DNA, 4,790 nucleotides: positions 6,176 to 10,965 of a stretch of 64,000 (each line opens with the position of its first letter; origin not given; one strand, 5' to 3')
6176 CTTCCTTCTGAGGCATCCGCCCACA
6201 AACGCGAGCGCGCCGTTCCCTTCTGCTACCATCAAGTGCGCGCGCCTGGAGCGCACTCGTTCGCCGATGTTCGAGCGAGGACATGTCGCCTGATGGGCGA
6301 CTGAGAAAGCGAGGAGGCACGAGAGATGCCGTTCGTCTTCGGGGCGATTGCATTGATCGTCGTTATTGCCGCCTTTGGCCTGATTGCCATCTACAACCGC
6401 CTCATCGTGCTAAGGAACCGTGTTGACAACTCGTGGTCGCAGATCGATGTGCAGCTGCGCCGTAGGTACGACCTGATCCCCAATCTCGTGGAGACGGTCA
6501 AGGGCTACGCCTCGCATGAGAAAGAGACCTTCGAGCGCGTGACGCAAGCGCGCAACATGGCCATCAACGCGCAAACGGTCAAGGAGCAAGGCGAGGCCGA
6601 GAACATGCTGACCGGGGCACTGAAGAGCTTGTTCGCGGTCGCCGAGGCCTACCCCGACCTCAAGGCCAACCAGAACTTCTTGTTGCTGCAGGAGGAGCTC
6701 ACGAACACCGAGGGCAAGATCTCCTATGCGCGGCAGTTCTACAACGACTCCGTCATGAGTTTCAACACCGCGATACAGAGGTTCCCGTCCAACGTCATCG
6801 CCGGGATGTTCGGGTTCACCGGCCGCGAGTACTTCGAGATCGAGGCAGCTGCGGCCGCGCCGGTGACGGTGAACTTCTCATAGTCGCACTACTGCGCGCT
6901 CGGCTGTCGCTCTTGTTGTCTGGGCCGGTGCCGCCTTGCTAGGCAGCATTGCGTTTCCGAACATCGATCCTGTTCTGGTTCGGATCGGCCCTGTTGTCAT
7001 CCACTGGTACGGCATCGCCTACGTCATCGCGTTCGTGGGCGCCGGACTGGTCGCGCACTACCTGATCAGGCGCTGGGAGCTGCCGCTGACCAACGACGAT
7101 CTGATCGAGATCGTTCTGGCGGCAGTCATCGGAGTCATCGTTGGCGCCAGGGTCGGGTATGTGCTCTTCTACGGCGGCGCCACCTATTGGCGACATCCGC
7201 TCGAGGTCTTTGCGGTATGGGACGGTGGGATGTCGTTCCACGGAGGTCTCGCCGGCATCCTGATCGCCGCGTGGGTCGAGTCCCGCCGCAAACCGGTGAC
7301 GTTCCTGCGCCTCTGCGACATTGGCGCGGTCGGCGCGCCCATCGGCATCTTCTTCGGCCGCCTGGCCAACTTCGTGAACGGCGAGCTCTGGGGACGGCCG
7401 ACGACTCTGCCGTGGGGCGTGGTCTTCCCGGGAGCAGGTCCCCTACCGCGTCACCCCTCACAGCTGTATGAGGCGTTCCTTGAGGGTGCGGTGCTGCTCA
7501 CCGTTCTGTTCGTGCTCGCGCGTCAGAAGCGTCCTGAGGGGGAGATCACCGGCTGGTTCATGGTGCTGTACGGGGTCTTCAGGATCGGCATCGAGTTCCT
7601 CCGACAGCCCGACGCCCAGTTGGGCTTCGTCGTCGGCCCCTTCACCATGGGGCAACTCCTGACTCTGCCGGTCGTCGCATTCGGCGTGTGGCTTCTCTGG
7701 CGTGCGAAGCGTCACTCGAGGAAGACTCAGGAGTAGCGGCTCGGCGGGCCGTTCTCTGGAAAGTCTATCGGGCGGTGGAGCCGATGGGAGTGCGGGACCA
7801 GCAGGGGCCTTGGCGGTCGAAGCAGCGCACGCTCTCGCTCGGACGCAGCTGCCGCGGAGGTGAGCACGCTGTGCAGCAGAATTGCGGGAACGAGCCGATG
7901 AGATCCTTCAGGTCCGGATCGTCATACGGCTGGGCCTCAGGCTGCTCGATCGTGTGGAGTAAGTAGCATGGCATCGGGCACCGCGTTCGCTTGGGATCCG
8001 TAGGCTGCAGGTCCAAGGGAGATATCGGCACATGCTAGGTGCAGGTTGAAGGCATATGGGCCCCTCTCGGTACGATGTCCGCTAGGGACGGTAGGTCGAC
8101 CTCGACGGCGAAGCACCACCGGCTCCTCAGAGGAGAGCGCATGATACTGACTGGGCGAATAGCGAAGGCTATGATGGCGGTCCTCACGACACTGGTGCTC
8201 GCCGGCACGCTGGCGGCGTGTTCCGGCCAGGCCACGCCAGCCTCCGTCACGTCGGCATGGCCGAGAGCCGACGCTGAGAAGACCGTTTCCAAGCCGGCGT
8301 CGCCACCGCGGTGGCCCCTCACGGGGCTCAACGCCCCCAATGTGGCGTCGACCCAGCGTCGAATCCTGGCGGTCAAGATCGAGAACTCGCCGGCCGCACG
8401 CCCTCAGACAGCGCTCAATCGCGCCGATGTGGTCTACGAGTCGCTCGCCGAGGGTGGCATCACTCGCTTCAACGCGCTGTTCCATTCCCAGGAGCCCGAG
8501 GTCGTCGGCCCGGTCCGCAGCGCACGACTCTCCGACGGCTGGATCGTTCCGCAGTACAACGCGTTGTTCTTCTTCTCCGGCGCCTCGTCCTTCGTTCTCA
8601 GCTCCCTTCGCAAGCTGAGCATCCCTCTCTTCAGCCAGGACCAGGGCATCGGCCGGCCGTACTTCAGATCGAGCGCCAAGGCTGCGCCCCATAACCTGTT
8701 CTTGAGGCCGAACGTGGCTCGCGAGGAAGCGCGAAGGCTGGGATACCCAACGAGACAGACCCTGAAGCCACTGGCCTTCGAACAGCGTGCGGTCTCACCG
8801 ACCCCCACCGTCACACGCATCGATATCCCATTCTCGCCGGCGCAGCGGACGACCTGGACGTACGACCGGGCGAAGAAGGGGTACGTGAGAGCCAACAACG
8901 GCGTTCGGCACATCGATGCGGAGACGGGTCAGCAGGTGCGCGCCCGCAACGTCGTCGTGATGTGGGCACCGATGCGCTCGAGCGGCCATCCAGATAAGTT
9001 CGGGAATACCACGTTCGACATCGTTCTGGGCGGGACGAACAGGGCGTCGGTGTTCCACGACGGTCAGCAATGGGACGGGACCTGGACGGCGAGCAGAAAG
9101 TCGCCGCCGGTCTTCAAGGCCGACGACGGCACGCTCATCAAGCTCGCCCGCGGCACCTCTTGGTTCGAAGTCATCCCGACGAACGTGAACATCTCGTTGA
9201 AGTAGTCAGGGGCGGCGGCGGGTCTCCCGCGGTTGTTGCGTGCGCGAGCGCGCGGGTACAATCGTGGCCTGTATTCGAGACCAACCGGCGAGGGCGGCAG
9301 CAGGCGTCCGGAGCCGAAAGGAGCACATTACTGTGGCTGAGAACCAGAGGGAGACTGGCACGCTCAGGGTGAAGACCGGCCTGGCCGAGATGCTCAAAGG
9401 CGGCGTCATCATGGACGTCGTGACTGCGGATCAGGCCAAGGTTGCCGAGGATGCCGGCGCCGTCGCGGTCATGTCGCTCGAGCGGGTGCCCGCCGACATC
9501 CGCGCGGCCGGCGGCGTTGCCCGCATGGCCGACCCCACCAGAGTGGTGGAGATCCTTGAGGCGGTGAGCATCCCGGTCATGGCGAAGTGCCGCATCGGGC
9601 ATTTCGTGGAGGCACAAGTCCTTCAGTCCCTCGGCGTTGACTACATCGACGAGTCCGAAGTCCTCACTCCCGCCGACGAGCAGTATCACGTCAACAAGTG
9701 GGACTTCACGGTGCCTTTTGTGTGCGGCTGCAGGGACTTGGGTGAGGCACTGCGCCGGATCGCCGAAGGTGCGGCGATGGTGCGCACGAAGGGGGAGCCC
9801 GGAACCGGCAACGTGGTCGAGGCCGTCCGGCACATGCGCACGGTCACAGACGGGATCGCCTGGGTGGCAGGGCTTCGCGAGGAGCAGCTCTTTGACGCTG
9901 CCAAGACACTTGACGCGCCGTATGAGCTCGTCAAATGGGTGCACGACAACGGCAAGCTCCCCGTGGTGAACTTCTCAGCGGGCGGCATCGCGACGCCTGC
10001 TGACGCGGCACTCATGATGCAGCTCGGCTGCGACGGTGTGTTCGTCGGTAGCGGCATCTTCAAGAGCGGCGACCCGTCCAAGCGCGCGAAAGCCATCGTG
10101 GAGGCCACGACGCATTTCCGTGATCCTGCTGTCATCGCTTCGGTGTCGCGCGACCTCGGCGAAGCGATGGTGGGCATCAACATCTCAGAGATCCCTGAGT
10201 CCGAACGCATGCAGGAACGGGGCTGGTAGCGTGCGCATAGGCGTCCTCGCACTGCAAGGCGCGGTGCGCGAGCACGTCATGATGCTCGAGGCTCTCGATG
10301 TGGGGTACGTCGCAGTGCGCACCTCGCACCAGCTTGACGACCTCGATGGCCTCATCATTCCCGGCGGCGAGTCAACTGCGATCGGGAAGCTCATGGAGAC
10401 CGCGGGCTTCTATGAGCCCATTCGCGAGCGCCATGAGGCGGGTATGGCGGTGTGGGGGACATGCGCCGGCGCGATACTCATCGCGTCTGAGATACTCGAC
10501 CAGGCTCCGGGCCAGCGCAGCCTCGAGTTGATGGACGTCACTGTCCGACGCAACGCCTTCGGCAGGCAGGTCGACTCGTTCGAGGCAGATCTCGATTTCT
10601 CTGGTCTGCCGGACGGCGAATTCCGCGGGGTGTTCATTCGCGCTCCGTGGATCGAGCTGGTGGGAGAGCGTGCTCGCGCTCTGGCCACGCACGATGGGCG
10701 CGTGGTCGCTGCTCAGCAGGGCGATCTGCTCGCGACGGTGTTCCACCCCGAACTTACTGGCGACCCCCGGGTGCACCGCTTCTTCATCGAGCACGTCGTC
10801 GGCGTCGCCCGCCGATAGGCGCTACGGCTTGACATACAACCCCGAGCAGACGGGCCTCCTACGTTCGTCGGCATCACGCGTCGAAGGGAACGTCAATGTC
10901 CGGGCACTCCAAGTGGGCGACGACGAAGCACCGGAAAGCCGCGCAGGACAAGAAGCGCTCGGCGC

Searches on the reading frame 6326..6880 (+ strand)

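Call 77: search_protein_families(library=pfam, proteins=[window:6326-6880:+], max_evalue=0.001)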
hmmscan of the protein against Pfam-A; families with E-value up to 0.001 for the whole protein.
window:6326-6880:+ (185 aa): 1 family
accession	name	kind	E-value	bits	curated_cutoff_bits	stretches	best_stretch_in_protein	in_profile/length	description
PF04011.17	LemA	-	6.3e-64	214.7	26.2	1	36-184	1-149/149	LemA family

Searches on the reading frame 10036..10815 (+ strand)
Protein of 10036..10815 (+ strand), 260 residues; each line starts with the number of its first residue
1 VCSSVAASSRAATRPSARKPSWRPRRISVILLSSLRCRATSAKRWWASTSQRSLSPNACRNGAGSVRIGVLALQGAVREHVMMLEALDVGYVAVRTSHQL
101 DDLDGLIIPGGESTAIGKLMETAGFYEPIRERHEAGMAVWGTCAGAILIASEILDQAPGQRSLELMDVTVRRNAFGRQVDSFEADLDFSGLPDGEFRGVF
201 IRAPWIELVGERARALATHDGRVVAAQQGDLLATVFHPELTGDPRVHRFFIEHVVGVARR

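Call 77: search_protein_families(library=pfam, proteins=[window:10036-10815:+], max_evalue=0.001)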
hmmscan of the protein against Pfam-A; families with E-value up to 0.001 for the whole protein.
window:10036-10815:+ (260 aa): 3 families
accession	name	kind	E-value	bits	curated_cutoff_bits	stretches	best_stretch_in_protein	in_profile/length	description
PF01174.25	SNO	-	1.5e-62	211.2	27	1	70-255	1-187/188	SNO glutamine amidotransferase family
PF07685.20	GATase_3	-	1.9e-08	34.6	27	1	89-179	27-123/196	CobB/CobQ-like glutamine amidotransferase domain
PF03575.23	Peptidase_S51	-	6.5e-05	23.1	23.9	1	99-154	79-134/206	Peptidase family S51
